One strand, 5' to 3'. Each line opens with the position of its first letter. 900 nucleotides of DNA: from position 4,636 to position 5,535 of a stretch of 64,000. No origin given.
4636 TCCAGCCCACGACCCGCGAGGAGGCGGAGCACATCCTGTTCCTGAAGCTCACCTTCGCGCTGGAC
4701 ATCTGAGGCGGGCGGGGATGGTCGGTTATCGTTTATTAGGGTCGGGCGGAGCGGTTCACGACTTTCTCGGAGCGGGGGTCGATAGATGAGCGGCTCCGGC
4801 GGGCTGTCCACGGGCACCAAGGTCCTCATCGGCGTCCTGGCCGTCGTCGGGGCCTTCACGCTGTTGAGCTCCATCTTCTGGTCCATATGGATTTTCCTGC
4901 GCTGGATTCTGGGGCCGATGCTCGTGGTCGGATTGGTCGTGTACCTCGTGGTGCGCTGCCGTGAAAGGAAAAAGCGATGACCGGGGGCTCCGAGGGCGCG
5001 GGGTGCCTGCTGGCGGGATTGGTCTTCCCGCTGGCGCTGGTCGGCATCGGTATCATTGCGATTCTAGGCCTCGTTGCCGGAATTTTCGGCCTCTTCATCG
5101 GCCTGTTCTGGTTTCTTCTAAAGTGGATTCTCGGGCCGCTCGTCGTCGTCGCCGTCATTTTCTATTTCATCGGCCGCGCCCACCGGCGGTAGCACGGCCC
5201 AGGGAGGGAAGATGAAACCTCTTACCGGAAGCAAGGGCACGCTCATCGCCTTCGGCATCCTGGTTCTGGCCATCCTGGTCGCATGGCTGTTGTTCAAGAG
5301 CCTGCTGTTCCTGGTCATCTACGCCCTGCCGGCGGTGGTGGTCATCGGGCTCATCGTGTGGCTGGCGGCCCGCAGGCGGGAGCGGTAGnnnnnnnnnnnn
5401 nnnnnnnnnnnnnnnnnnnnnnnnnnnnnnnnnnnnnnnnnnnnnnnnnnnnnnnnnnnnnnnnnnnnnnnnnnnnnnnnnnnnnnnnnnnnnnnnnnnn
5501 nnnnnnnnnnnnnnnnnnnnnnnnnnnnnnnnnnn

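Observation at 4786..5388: Triplet of tandem paralogous mini membrane proteins (64, 71, 58 aa) with overlapping reading frames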

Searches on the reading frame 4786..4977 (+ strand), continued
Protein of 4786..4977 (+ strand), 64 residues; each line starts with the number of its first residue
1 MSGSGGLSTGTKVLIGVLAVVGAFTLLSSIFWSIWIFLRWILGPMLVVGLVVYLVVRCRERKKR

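Call 51: search_protein_families(library=pfam, proteins=[L029:3735-4523:+, L032:11468-12232:+, L032:12331-12819:+, L029:3523-3696:+, L029:3293-3502:+, L029:3088-3273:+], max_evalue=1)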
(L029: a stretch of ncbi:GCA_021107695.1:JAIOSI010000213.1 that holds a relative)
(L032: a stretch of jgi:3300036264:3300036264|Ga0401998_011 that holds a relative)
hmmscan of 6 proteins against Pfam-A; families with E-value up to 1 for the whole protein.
L029:3735-4523:+ (263 aa): 1 family
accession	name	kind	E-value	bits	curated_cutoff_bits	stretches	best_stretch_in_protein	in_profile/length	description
PF12158.14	DUF3592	-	2.2e-05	25.4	25.3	1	116-158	37-79/84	Domain of unknown function (DUF3592)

L032:11468-12232:+ (255 aa): 3 families
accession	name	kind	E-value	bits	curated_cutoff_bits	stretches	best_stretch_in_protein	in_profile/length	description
PF12158.14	DUF3592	-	9e-06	26.7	25.3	1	123-153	53-83/84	Domain of unknown function (DUF3592)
PF09299.17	Mu-transpos_C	-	0.1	13.1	21.7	0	131-152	33-54/61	Mu transposase, C-terminal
PF05521.18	Phage_HCP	-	0.23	12.5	25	1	188-248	24-84/106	Phage head completion protein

L032:12331-12819:+ (163 aa): 1 family
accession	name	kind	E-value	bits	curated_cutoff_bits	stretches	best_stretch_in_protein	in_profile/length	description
PF14144.11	DOG1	-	0.18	12.4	27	0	52-71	48-67/77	Seed dormancy control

L029:3523-3696:+ (58 aa): 1 family
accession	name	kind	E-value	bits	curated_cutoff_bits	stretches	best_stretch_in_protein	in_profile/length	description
PF19506.4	DUF6040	-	0.25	11.2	23.4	1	5-55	122-172/233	Family of unknown function (DUF6040)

L029:3293-3502:+ (70 aa): 2 families
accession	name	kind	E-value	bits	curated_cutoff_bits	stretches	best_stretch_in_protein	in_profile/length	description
PF15677.10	CEND1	-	0.39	11.7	27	1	6-36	105-136/143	Cell cycle exit and neuronal differentiation protein 1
PF17591.7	UL41A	-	0.62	10.7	29.7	1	25-45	19-39/78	Herpesvirus UL41A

L029:3088-3273:+ (62 aa): 4 families
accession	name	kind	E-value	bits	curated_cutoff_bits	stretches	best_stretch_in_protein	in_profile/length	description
PF25147.1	Ribophorin_II_C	-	0.0079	17.3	27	1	8-58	41-90/99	Ribophorin_II, C-terminal domain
PF07332.16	Phage_holin_3_6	-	0.11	13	28.4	1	16-62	43-96/116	Putative Actinobacterial Holin-X, holin superfamily III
PF16944.10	KCH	-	0.18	11.9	27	1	20-58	198-236/251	Fungal potassium channel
PF20990.2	DUF2207_C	-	0.28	11.3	33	1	10-55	136-185/247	Predicted membrane protein (DUF2207) C-terminal domain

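Call 52: predict_structure(alignment_id=A2)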
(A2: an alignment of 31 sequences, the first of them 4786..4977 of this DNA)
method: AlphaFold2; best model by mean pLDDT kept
length: 64 residues; sequences in the alignment: 31
mean_pLDDT: 85.4   pTM: 0.41
mean pLDDT of the five models: 85.4, 83.4, 82.0, 79.5, 79.6
residues with pLDDT >= 90: 41; 70-90: 14; 50-70: 7; < 50: 2
segments of 3 or more residues with pLDDT < 50: none
pLDDT, mean of each block of 10 residues (from residue 1): 60 93 96 93 93 86 65
secondary structure, 60 per line:
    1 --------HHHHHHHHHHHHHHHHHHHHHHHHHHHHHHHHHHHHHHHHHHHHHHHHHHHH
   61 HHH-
elements in order: H9-63

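Call 59: fold_search(model_id=the predicted structure, library=pdb)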
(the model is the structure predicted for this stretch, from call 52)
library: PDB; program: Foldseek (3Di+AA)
matches with E <= 10: 0; with E <= 0.001: 0
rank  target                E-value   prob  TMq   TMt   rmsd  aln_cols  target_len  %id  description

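Call 65: find_encoding_contigs(protein=P0008, flank=6000, max_places=2)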
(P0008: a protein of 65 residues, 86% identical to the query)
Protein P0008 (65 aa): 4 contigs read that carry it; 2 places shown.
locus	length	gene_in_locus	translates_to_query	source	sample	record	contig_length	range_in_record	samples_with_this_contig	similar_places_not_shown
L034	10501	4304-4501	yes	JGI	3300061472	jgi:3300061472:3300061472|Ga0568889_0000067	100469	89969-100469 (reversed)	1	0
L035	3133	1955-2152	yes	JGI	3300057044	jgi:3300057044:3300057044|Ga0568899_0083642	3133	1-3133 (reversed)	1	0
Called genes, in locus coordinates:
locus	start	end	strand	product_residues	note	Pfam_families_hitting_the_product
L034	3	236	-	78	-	?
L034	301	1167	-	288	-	PF04055:Radical_SAM, PF13186:SPASM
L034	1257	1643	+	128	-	-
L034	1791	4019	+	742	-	PF06452:CBM9_1 (weak), PF19313:DUF5916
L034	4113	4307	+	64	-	-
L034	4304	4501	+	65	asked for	-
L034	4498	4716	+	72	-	-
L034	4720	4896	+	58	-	-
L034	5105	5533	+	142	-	-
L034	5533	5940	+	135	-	PF01381:HTH_3 (weak)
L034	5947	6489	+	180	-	-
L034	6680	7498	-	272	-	PF02548:Pantoate_transf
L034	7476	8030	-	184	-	PF01288:HPPK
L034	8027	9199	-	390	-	PF00155:Aminotran_1_2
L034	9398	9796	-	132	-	-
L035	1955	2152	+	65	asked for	-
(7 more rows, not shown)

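Call 67: search_solved_structures(query=A2, max_evalue=10)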
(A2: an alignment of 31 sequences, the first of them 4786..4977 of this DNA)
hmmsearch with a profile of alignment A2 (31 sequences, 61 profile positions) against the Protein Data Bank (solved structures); distinct sequences matched with E-value up to 10: 4.
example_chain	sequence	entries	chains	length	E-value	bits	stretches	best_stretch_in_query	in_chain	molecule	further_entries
7w2j_C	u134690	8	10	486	0.91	12.8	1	41-61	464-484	Fructose dehydrogenase cytochrome subunit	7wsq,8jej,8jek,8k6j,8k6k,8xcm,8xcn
6u0o_B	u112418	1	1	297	2.7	11.3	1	14-39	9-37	LYZ2 domain-containing protein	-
6oh4_A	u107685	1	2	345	2.9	11.2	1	21-52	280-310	CMP-sialic acid transporter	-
6oh2_A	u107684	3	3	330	3.8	10.8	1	21-52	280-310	CMP-sialic acid transporter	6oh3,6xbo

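Call 68: search_protein_families(library=padloc, proteins=[window:4786-4977:+, L008:6497-6688:+, L029:3735-4523:+, L013:9076-9669:+], max_evalue=0.1)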
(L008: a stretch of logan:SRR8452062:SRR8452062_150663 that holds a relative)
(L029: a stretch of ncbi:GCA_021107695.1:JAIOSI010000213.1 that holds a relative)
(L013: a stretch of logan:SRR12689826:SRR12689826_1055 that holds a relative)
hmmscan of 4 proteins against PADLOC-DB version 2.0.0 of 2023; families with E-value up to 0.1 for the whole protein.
window:4786-4977:+ (64 aa): 0 families

L008:6497-6688:+ (64 aa): 0 families

L029:3735-4523:+ (263 aa): 0 families

L013:9076-9669:+ (198 aa): 0 families

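Call 69: search_protein_families(library=pfam, alignment_id=A2, max_evalue=1)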
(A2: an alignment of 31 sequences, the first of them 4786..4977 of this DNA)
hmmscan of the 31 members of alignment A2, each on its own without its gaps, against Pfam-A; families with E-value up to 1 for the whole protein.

A. member 1, window:4786-4977:+ (64 aa): 1 family
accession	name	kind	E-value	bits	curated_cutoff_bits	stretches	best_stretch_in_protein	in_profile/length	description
PF07332.16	Phage_holin_3_6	-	0.15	12.6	28.4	1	14-58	36-92/116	Putative Actinobacterial Holin-X, holin superfamily III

B. families by the number of members that match (of 31 scanned): 30 families (the first 25 are shown)
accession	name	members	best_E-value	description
PF04932.20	Wzy_C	11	0.0095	O-Antigen ligase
PF07332.16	Phage_holin_3_6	10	0.014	Putative Actinobacterial Holin-X, holin superfamily III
PF04995.19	CcmD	8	0.025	Heme exporter protein D (CcmD)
PF10003.15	DUF2244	6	0.068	Integral membrane protein (DUF2244)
PF14256.11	YwiC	5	0.0036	YwiC-like protein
PF02313.22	Fumarate_red_D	5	0.011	Fumarate reductase subunit D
PF03904.18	DUF334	5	0.11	Domain of unknown function (DUF334)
PF15664.10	TMEM252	3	0.017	Transmembrane protein 252 family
PF00746.26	Gram_pos_anchor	3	0.16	LPXTG cell wall anchor motif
PF07662.18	Nucleos_tra2_C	3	0.53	Na+ dependent nucleoside transporter C-terminus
PF11457.13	DUF3021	2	0.0041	Protein of unknown function (DUF3021)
PF13239.11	2TM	2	0.021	2TM domain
PF01633.27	Choline_kinase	2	0.11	Choline/ethanolamine kinase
PF20990.2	DUF2207_C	2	0.31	Predicted membrane protein (DUF2207) C-terminal domain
PF05366.16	Sarcolipin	2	0.32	Sarcolipin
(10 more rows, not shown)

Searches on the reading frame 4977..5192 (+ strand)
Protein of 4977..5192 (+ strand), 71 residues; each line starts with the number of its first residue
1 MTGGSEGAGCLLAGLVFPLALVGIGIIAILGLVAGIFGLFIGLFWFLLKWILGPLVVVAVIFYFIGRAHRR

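Call 4: search_protein_families(library=pfam, proteins=[window:4977-5189:+], max_evalue=1)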
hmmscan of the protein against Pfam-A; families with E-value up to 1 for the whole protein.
window:4977-5189:+ (71 aa): 1 family
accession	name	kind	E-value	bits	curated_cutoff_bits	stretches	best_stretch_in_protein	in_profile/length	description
PF02313.22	Fumarate_red_D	-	0.032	15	25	1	7-70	15-78/114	Fumarate reductase subunit D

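Call 5: search_protein_families(library=ncbifam, proteins=[window:4977-5189:+], max_evalue=1)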
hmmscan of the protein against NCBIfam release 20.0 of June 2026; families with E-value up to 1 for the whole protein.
window:4977-5189:+ (71 aa): 0 families

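Call 9: find_encoding_contigs(protein=window:4977-5192:+, flank=10000)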
Protein window:4977-5192:+ (71 aa): 8 contigs read that carry it; 6 places shown.
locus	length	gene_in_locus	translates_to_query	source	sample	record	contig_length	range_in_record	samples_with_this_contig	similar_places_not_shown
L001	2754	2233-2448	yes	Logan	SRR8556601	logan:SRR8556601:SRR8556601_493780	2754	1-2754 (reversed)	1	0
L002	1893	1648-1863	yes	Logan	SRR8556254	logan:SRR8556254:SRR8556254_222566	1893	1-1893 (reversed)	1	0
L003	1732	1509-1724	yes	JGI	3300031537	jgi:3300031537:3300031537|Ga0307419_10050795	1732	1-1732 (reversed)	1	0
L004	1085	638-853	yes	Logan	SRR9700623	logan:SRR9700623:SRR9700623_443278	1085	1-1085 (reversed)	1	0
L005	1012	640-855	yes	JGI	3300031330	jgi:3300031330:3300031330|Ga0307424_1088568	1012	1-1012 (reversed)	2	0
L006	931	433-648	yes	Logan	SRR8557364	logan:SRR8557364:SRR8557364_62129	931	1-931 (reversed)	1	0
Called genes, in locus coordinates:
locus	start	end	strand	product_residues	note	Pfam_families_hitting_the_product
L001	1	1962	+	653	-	?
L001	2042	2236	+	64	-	-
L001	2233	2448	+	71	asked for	-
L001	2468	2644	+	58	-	-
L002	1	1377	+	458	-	?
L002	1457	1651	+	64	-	-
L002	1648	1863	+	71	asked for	-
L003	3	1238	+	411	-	?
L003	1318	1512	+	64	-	-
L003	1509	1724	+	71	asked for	-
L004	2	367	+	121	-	?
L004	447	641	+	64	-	-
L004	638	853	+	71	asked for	-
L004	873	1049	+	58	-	-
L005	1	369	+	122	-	?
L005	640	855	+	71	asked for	-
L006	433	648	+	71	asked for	-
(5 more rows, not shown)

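Call 46: search_protein_families(library=phrogs, proteins=[window:4977-5189:+], max_evalue=0.1)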
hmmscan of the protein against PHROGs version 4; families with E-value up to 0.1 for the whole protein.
window:4977-5189:+ (71 aa): 0 families

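Call 61: predict_structure(alignment_id=A6)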
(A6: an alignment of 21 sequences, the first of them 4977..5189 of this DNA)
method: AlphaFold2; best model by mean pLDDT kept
length: 71 residues; sequences in the alignment: 21
mean_pLDDT: 87.0   pTM: 0.48
mean pLDDT of the five models: 87.0, 86.6, 85.2, 83.5, 83.1
residues with pLDDT >= 90: 48; 70-90: 13; 50-70: 9; < 50: 1
segments of 3 or more residues with pLDDT < 50: none
pLDDT, mean of each block of 10 residues (from residue 1): 59 84 96 96 93 93 89 64
secondary structure, 60 per line:
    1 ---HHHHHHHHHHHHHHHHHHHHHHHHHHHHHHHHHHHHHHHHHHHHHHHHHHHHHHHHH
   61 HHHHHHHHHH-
elements in order: H4-70

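Call 68: search_protein_families(library=padloc, proteins=[window:4977-5189:+], max_evalue=0.1)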
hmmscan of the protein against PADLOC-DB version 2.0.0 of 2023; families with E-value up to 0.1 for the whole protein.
window:4977-5189:+ (71 aa): 0 families

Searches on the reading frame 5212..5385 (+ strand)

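Call 4: search_protein_families(library=pfam, proteins=[window:5212-5385:+], max_evalue=1)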
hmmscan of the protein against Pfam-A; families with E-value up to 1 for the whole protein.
window:5212-5385:+ (58 aa): 4 families
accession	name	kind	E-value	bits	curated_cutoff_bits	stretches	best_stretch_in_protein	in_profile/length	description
PF04932.20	Wzy_C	-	0.0095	16.2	31.7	1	4-50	12-59/149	O-Antigen ligase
PF14256.11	YwiC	-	0.013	16.2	25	1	11-58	61-106/126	YwiC-like protein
PF04995.19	CcmD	-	0.084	13.4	25.6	1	37-57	11-31/44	Heme exporter protein D (CcmD)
PF03904.18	DUF334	-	0.14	12.8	30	1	27-56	87-116/123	Domain of unknown function (DUF334)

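Call 5: search_protein_families(library=ncbifam, proteins=[window:5212-5385:+], max_evalue=1)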
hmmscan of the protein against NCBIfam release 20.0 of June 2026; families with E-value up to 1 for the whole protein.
window:5212-5385:+ (58 aa): 6 families
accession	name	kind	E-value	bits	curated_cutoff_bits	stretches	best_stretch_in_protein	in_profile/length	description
NF033734.1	MFS_ArsJ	equivalog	0.017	14.3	400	1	4-48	137-181/392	organoarsenical effux MFS transporter ArsJ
NF051874.1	PVV_CTERM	equivalog_domain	0.027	14.2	27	1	11-28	11-28/38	PVV-CTERM domain-containing choice-of-anchor G protein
NF033846.1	Rumino_NPXTG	domain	0.12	12.7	23.5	1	3-26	2-25/30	NPXTG-anchored protein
NF041635.1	STM3941_fam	subfamily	0.14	12.1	40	1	8-52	4-52/157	STM3941 family protein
TIGR03141.1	cytochro_ccmD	equivalog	0.15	12.1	25.95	1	37-57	14-34/47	heme exporter protein CcmD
TIGR01167.1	LPXTG_anchor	domain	0.37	11.6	15.9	0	3-29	3-30/34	LPXTG cell wall anchor domain-containing protein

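Call 46: search_protein_families(library=phrogs, proteins=[window:5212-5385:+], max_evalue=0.1)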
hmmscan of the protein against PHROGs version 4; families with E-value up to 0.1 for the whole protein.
window:5212-5385:+ (58 aa): 1 family
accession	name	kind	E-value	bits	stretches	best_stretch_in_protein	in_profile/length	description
phrog_17817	-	moron, auxiliary metabolic gene and host takeover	0.078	14.5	1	2-52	37-84/86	membrane protein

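Call 68: search_protein_families(library=padloc, proteins=[window:5212-5385:+], max_evalue=0.1)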
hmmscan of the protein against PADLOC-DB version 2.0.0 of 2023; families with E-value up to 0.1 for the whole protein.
window:5212-5385:+ (58 aa): 0 families
